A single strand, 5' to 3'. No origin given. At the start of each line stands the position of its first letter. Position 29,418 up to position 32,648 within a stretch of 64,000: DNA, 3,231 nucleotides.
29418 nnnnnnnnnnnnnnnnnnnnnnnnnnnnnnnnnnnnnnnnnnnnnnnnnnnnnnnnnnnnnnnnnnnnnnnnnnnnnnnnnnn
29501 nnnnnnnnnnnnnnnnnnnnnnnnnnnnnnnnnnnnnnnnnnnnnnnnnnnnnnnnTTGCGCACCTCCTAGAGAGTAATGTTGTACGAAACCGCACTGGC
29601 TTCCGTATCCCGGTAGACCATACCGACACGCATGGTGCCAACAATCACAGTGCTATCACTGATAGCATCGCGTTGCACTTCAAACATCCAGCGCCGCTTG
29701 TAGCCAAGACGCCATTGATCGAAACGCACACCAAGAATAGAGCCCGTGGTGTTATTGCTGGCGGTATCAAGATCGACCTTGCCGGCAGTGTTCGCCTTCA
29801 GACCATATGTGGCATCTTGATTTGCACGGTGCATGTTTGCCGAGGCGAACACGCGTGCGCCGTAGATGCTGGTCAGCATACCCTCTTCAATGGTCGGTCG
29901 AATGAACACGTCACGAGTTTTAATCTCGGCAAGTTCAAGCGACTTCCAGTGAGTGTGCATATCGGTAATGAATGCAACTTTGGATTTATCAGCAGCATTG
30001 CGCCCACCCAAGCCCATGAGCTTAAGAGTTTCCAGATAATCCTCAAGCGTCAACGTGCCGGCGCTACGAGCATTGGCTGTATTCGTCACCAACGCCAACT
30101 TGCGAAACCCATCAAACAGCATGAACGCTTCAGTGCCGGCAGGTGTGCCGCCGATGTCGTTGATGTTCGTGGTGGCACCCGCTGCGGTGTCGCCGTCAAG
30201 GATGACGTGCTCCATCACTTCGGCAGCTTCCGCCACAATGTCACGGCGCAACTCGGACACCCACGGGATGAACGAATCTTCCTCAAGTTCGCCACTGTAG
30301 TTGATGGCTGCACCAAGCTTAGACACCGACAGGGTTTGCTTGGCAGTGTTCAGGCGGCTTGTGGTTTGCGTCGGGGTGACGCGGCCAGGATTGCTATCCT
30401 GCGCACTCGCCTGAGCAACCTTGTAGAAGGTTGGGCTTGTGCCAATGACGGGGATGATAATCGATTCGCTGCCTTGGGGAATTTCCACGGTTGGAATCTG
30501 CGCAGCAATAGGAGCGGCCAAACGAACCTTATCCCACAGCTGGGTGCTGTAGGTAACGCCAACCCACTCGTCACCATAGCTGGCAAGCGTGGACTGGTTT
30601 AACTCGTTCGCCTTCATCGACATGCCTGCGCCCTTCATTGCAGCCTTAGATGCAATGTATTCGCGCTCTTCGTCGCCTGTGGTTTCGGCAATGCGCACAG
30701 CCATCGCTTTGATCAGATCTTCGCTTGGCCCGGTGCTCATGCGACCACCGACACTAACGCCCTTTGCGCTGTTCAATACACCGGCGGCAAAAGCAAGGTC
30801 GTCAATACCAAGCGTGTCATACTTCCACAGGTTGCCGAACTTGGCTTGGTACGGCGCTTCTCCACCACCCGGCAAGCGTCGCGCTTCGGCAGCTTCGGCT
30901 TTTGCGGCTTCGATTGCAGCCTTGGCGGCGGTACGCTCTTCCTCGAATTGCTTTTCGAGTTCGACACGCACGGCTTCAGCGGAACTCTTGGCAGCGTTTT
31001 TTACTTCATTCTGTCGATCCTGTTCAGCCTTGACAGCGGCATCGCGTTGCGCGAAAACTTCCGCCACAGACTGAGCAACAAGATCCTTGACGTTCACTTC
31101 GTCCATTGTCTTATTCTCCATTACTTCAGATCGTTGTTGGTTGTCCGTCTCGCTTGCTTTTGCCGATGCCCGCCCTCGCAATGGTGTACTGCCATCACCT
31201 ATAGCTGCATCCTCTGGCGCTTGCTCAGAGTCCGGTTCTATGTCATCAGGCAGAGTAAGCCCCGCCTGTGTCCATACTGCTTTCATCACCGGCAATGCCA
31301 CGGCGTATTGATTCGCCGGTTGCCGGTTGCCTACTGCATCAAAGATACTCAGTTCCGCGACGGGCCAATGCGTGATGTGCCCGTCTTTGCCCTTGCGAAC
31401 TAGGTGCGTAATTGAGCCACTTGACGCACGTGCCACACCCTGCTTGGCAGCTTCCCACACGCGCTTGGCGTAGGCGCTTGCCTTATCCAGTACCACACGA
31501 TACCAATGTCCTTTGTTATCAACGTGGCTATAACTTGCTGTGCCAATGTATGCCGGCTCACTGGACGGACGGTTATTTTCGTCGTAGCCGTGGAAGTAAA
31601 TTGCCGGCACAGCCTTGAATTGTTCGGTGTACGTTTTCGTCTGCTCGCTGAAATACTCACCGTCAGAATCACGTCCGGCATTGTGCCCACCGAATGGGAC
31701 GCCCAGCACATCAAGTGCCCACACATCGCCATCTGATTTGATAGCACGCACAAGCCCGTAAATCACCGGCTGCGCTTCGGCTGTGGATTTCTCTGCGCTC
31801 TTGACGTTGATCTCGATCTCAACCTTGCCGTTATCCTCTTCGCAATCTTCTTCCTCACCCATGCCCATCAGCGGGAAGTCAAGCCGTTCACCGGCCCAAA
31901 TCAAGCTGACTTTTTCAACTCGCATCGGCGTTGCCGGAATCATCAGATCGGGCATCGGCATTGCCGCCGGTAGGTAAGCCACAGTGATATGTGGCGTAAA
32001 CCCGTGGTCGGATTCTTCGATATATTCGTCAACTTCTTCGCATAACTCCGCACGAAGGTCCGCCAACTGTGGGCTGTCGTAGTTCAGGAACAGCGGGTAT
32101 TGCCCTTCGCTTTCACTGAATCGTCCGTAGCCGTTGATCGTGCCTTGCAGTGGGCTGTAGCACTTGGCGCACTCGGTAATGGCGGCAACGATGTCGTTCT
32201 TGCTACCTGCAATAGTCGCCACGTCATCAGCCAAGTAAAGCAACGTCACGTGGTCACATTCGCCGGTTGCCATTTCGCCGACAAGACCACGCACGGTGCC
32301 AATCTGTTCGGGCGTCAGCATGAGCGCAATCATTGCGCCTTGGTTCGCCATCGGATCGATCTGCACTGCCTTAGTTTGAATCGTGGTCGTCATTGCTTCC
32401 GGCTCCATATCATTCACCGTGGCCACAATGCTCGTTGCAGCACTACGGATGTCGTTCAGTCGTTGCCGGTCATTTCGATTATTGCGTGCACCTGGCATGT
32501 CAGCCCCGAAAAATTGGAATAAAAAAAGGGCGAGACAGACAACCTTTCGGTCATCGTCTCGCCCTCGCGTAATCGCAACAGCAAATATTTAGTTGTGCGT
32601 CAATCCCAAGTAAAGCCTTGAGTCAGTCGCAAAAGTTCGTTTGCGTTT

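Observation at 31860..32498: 2H-phosphoesterase (LigT/CPDase/Acb1-type fold) domain fused to the N-terminus of a protease-scaffold-major capsid polyprotein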

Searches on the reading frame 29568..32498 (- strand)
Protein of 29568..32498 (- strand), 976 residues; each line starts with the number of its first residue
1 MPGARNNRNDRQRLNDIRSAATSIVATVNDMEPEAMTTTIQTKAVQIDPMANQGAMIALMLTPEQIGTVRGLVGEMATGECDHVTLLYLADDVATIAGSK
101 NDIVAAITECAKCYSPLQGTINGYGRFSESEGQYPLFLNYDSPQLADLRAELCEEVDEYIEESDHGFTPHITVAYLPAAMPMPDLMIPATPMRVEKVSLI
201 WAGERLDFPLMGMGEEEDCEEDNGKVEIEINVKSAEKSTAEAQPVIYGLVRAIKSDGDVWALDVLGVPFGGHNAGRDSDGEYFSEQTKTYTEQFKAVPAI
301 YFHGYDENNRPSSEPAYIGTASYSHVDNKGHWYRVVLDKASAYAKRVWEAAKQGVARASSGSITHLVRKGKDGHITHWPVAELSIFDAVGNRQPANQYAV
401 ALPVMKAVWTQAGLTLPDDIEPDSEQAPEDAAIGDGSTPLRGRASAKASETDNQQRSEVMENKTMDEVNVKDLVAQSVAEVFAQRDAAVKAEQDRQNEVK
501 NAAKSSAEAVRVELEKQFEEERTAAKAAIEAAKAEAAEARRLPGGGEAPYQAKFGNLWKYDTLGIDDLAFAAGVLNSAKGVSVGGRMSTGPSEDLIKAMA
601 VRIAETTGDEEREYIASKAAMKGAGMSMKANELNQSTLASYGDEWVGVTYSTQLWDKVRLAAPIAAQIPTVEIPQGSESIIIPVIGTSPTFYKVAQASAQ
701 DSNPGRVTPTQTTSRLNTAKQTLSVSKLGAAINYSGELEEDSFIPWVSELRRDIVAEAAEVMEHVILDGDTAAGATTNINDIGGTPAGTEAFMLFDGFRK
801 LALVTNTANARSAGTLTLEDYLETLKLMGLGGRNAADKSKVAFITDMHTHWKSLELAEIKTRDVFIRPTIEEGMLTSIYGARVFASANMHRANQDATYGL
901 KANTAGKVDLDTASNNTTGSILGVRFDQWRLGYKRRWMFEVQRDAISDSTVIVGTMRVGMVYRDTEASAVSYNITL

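Call 3: search_protein_families(library=pfam, proteins=[window:29568-32498:-], max_evalue=1)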
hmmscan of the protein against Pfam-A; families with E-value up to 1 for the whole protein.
window:29568-32498:- (976 aa): 3 families
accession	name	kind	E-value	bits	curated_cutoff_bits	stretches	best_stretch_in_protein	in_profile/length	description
PF13563.12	2_5_RNA_ligase2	-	6.2e-14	52.7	27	1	83-199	27-145/152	2'-5' RNA ligase superfamily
PF05065.19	Phage_capsid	-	0.0029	17.5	24.2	1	677-967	35-274/280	Phage capsid family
PF11324.13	DUF3126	-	0.14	12.5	25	0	950-975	31-56/63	Protein of unknown function (DUF3126)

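Call 4: search_protein_families(library=phrogs, proteins=[window:29568-32498:-], max_evalue=0.1)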
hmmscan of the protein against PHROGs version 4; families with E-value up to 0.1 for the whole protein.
window:29568-32498:- (976 aa): 2 families
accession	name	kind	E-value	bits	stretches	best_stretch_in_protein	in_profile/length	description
phrog_14859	-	DNA, RNA and nucleotide metabolism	8.5e-15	55.6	1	82-211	84-217/373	RNA ligase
phrog_1623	-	head and packaging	0.00013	22.4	1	707-974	77-303/305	virion structural protein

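Call 6: search_dna_similar(query=window:29568-32498:-, collection=phages, mode=protein, max_rows=40)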
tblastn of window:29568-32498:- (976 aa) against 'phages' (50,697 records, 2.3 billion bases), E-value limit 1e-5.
Records with a match: 34; places in all: 34; records where one place covers at least 80% of the query: 0.
Best place of each record, by identity: <60% 34.
By first word of the organism name: Gordonia 18; Arthrobacter 14; uncultured 1; Microbacterium 1.
By host as written in the record: Gordonia terrae 3612 14; Arthrobacter sp. ATCC 21022 11; Gordonia terrae NRRL B-16283 3; Arthrobacter globiformis B-2979 3; Gordonia terrae CAG3 1; - 1; Microbacterium paraoxydans NRRL B-14843 1.
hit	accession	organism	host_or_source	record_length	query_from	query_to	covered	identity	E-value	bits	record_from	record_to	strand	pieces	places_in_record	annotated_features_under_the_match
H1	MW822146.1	Gordonia phage Sedona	Gordonia terrae 3612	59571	32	210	18%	31.2%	8e-7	59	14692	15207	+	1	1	18: RNA ligase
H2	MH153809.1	Gordonia phage Sitar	Gordonia terrae NRRL B-16283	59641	32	210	18%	31.2%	8e-7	59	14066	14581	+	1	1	18: RNA ligase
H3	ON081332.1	Gordonia phage ChadMasterC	Gordonia terrae CAG3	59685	32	210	18%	31.2%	8e-7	59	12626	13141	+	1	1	17: RNA ligase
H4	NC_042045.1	Gordonia phage Lennon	Gordonia terrae 3612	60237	32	210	18%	31.2%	8e-7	59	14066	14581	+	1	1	head maturation protease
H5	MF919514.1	Gordonia phage Lennon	Gordonia terrae 3612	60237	32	210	18%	31.2%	8e-7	59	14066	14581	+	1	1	RNA ligase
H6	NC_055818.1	Gordonia phage Jabberwocky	Gordonia terrae 3612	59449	32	210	18%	31.2%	9e-7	59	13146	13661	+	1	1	15: head maturation protease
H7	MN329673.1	Gordonia phage Jabberwocky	Gordonia terrae 3612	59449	32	210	18%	31.2%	9e-7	59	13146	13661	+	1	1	15: RNA ligase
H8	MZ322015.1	Gordonia phage Fitzgerald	Gordonia terrae 3612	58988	32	210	18%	30.7%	3e-6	58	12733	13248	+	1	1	15: RNA ligase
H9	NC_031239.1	Gordonia phage Vivi2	Gordonia terrae 3612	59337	32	210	18%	30.7%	7e-6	56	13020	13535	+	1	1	16: head maturation protease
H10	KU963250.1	Gordonia phage Vivi2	Gordonia terrae 3612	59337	32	210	18%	30.7%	7e-6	56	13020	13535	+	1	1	16: RNA ligase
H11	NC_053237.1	Gordonia phage Ashertheman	Gordonia terrae 3612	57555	33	210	18%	30.3%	7e-6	56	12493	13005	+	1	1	18: head maturation protease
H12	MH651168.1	Gordonia phage Ashertheman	Gordonia terrae 3612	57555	33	210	18%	30.3%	7e-6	56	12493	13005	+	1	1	18: RNA ligase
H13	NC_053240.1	Gordonia phage Tangerine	Gordonia terrae 3612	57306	33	210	18%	30.3%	8e-6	56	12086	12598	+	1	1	17: head maturation protease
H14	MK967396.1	Gordonia phage Tangerine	Gordonia terrae 3612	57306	33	210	18%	30.3%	8e-6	56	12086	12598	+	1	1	17: RNA ligase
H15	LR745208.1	uncultured phage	metagenomic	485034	32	204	18%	30.3%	3e-10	71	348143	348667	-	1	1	record has no annotation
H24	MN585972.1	Arthrobacter phage Edmundo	Arthrobacter sp. ATCC 21022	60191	83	210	13%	32.6%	6e-11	73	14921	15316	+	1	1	18: capsid maturation protease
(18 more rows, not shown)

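Call 7: find_homologous_proteins(query=window:29568-32498:-)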
Query window:29568-32498:- (976 aa): 283 proteins with E <= 0.001 among 8000 candidates; the best 120 are listed.
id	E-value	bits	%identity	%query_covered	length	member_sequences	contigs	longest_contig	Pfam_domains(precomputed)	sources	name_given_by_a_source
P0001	0.0e+0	2181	100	100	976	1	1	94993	PF13563.13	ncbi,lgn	-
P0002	0.0e+0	1561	72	100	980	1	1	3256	PF13563.13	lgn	-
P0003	0.0e+0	1560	71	100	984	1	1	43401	PF13563.13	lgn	-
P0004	0.0e+0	1550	71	100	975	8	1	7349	PF13563.13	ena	-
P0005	0.0e+0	1493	69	100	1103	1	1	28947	PF13563.13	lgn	-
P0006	0.0e+0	1488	68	100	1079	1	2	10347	PF13563.13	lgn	-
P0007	0.0e+0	1482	69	100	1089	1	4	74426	PF13563.13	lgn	-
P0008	0.0e+0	1474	68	100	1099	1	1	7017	PF13563.13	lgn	-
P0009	0.0e+0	1461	69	100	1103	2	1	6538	PF13563.13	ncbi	-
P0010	0.0e+0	1407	67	100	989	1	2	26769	PF13563.13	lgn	-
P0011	0.0e+0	1404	66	100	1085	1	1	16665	PF13563.13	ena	-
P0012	0.0e+0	1385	64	100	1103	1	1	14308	PF13563.13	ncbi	-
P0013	0.0e+0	1384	64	100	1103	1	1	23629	PF13563.13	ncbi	-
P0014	0.0e+0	1382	65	100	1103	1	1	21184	PF13563.13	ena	-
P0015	0.0e+0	1378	65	100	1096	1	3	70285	PF13563.13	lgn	-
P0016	0.0e+0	1372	64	100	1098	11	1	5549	PF13563.13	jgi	-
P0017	0.0e+0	1367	65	100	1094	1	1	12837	PF13563.13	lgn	-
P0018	0.0e+0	1360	64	100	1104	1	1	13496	PF13563.13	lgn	-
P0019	0.0e+0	1342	71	88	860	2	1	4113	PF13563.13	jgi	jgi:hypothetical protein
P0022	0.0e+0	1174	71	77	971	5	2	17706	-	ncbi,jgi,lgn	jgi:hypothetical protein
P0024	0.0e+0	1014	52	100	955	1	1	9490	PF05065.20,PF13563.13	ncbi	-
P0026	3.0e-297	1007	51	100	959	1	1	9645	PF13563.13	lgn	-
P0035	2.5e-282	957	63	74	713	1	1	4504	PF05065.20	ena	-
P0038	5.9e-280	949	62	74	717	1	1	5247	-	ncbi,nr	ncbi:MAG: hypothetical protein E6Q97_06530 [Desulfurellales bacterium]|nr:MAG: hypothetical protein 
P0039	1.1e-279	948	62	74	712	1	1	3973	PF05065.20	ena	-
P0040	4.8e-279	946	62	74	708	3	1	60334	-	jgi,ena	-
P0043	3.4e-278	944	61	75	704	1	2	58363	PF05065.20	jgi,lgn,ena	-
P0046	7.5e-276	936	61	74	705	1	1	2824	PF05065.20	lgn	-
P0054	1.6e-274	931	61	74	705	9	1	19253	PF05065.20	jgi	-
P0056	2.5e-274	931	61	74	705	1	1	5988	PF05065.20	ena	-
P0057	3.3e-274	930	60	75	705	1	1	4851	PF05065.20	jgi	-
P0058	4.1e-274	930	61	74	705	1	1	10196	PF05065.20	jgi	-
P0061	1.3e-272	925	60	74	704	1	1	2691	PF05065.20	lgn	-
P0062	1.7e-272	925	61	74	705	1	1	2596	PF05065.20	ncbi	-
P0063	7.7e-272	923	61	74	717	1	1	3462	PF05065.20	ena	-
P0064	9.3e-272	922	60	75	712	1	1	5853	PF05065.20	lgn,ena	-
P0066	2.3e-270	918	60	74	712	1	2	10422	PF05065.20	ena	-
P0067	2.8e-270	917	60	75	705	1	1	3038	PF05065.20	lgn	-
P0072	2.0e-268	911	60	75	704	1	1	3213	PF05065.20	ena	-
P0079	7.6e-267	906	59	74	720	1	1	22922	PF05065.20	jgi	-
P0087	3.0e-264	897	59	74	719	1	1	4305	PF05065.20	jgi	jgi:HK97 family phage major capsid protein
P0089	8.9e-264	896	58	74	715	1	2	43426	PF05065.20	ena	-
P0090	1.8e-261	888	58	74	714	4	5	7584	PF05065.20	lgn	-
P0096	2.1e-256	871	58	74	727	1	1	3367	PF05065.20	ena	-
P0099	8.4e-256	869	56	74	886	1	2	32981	PF05065.20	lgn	-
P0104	6.7e-252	857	57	75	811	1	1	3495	PF05065.20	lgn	-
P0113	1.4e-242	826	54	78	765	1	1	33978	PF05065.20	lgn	-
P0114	2.0e-241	822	55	74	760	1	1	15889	PF05065.20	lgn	-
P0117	7.7e-240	817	56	74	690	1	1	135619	-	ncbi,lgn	-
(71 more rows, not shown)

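Call 12: get_annotated_region(hit=H4, flank=6000)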
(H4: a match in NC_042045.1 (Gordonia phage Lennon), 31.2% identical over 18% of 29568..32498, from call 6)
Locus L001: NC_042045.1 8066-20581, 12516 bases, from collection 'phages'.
description: Gordonia phage Lennon, complete genome.
organism: Gordonia phage Lennon (NCBI taxid 2041512)
taxonomy: Viruses; Duplodnaviria; Heunggongvirae; Uroviricota; Caudoviricetes; Vividuovirus; Gordonia virus Lennon
host: Gordonia terrae 3612; source: soil; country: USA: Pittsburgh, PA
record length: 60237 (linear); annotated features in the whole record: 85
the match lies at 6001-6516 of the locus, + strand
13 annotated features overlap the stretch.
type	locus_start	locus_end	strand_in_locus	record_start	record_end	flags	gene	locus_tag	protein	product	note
CDS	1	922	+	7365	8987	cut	-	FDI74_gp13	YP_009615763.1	portal protein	-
CDS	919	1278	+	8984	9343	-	-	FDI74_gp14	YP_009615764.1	hypothetical protein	-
CDS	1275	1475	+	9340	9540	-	-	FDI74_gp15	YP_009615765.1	hypothetical protein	-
CDS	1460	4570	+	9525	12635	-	-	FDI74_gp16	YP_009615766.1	head morphogenesis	capsid morphogenesis protein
CDS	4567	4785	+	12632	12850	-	-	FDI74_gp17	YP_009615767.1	hypothetical protein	-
CDS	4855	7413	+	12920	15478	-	-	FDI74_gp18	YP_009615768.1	head maturation protease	capsid maturation protease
CDS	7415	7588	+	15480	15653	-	-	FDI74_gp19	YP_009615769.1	hypothetical protein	-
CDS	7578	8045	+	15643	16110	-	-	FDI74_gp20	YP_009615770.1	HNH endonuclease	-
CDS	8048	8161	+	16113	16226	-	-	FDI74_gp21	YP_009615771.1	hypothetical protein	-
CDS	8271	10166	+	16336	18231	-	-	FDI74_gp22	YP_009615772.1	major head protein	major capsid protein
CDS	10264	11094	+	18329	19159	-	-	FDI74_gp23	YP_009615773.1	hypothetical protein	-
CDS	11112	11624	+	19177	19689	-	-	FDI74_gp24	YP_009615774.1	hypothetical protein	-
CDS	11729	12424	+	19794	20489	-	-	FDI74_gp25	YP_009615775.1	major tail protein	-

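Call 13: get_annotated_region(hit=H24, flank=6000)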
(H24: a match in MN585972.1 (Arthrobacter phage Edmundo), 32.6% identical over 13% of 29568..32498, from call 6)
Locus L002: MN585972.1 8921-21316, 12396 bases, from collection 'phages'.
description: Arthrobacter phage Edmundo, complete genome.
organism: Arthrobacter phage Edmundo (NCBI taxid 2656524)
taxonomy: Viruses; Duplodnaviria; Heunggongvirae; Uroviricota; Caudoviricetes; Laroyevirus
host: Arthrobacter sp. ATCC 21022; source: soil; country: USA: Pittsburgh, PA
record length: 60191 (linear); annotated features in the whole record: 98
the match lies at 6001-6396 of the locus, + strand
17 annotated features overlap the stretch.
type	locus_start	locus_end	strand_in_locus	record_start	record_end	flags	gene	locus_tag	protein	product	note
CDS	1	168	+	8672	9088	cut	11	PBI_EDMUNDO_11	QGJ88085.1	hypothetical protein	-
CDS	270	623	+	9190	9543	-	12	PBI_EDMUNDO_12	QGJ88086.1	hypothetical protein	-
CDS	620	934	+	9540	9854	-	13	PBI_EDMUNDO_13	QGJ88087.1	hypothetical protein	-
CDS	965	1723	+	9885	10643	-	14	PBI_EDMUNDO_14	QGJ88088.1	ssDNA-binding protein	-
CDS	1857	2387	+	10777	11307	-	15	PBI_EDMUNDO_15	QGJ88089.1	hypothetical protein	-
CDS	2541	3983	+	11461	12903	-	16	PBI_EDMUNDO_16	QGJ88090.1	portal protein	-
CDS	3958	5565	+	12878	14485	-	17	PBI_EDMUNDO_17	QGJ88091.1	MuF-like minor capsid protein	-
CDS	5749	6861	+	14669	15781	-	18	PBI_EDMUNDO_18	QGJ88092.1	capsid maturation protease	-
CDS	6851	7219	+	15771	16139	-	19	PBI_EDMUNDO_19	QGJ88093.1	nuclease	-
CDS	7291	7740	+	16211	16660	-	20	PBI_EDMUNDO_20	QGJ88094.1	hypothetical protein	-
CDS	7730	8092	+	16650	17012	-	21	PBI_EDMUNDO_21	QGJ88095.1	hypothetical protein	-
CDS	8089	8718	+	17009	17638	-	22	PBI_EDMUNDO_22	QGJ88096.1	RNAse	-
CDS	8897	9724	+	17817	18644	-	23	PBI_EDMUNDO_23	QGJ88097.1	hypothetical protein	-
CDS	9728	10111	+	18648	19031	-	24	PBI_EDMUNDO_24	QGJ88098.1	RecA-like DNA recombinase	-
CDS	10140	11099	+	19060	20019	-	25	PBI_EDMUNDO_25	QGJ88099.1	major capsid protein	-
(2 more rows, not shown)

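Call 14: search_protein_families(library=pfam, proteins=[L001:4855-7413:+, L002:5749-6861:+], max_evalue=1)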
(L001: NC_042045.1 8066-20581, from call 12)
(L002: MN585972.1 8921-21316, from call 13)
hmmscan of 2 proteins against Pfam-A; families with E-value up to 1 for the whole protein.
L001:4855-7413:+ (852 aa): 2 families
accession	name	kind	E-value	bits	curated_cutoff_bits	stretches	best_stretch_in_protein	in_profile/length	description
PF13563.12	2_5_RNA_ligase2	-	0.00015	22.2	27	1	426-527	25-119/152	2'-5' RNA ligase superfamily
PF14237.11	GYF_2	-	0.063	13.5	25.8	1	193-220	8-35/50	GYF domain 2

L002:5749-6861:+ (370 aa): 5 families
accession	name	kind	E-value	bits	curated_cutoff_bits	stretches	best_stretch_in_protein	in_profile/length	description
PF14550.11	Peptidase_S78_2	-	2.8e-14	53.6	24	1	244-363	9-126/126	Putative phage serine protease XkdF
PF13563.12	2_5_RNA_ligase2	-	2.6e-10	41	27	1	83-188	25-122/152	2'-5' RNA ligase superfamily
PF02834.22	LigT_PEase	-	3.9e-05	24.2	23.3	1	82-132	33-80/87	LigT like Phosphoesterase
PF22547.2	2H-SAK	-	0.035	14.8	27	1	83-184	36-121/124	Swiss Army Knife, 2H phosphoesterase domain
PF23474.1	Acb1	-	0.14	12.3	27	0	172-199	101-128/144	Anti-CBASS protein Acb1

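Call 53: find_encoding_contigs(protein=window:29568-32498:-, flank=10000, max_places=3)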
Protein window:29568-32498:- (976 aa): no gene with exactly this product is on record in the collection.

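Call 56: list_cluster_members(proteins=[P0001, P0009, P0012, P0024, P0022, P0038, P0117])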
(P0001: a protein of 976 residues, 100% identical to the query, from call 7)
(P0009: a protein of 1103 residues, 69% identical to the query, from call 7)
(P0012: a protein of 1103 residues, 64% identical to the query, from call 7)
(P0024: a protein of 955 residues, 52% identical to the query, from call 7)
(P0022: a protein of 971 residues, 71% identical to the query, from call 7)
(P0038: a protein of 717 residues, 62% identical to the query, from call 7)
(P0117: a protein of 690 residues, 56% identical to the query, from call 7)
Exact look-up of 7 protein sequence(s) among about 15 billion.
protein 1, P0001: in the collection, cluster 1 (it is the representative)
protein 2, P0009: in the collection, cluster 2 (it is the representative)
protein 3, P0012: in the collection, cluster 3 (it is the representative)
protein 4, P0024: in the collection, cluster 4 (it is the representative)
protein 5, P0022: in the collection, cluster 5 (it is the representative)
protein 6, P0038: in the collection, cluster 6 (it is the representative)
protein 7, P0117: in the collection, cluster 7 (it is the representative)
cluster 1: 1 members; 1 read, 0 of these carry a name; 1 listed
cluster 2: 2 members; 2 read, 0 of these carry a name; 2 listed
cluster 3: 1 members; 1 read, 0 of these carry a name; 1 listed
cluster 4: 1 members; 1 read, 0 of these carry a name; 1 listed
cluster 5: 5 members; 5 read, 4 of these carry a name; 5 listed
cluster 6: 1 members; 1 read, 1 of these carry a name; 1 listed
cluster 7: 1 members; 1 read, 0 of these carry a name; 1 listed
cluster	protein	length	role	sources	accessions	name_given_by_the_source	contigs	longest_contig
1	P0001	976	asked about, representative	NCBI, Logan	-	-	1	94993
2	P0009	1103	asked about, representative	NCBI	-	-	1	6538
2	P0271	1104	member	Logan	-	-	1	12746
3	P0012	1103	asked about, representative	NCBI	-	-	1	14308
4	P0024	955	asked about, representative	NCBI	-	-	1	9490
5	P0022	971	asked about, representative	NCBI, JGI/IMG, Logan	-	hypothetical protein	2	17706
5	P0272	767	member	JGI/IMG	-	hypothetical protein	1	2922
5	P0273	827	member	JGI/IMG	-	hypothetical protein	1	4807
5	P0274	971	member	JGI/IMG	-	hypothetical protein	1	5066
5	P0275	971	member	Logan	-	-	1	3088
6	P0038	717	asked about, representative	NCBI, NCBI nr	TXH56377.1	MAG: hypothetical protein E6Q97_06530 [Desulfurellales bacterium]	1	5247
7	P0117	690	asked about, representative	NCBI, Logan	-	-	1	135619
